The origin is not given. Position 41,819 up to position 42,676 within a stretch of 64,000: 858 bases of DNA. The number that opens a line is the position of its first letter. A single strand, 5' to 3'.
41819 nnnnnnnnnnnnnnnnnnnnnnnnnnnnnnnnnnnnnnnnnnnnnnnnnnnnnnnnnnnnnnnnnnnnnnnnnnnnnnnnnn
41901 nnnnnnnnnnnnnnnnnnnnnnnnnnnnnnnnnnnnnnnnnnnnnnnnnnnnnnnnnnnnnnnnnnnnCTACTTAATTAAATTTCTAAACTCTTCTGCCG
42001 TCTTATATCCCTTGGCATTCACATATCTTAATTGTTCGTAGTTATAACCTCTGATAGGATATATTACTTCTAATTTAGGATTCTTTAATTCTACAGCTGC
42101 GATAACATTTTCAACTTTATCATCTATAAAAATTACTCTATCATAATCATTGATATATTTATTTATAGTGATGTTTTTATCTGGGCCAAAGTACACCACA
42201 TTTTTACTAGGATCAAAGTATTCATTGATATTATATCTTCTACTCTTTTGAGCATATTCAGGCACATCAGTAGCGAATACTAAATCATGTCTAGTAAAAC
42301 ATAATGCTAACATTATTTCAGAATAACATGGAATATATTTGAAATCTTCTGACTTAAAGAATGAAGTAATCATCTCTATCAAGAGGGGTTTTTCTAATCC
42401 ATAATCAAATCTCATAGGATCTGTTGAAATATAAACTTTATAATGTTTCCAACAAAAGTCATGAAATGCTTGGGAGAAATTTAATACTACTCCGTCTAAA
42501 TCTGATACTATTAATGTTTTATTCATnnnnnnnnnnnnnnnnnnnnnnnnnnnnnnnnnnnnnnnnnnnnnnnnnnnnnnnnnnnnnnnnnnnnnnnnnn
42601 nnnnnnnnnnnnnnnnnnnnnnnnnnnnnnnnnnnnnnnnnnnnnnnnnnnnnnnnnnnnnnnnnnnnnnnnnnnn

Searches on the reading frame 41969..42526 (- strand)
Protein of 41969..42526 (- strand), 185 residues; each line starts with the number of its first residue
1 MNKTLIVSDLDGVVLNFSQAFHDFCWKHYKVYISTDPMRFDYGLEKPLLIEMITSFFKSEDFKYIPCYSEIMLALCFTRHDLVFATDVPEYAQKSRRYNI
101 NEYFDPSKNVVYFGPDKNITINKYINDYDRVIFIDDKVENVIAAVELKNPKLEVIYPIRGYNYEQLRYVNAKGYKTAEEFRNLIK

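Call 34: find_encoding_contigs(protein=window:41969-42526:-, flank=10000, max_places=1)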
Protein window:41969-42526:- (185 aa): 2 contigs read that carry it; 1 place shown.
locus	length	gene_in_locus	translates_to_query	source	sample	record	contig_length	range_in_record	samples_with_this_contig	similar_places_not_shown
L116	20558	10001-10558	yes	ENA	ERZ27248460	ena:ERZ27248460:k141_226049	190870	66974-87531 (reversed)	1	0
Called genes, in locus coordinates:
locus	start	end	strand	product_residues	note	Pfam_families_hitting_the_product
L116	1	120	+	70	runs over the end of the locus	-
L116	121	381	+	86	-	-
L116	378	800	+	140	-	-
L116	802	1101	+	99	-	-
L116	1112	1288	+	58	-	-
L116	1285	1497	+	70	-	-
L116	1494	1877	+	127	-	-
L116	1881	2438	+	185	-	-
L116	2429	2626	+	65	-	-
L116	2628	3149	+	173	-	-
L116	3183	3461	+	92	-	-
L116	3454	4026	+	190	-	-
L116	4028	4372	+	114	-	-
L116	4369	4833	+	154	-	PF18907:DUF5662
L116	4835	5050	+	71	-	-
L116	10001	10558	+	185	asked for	-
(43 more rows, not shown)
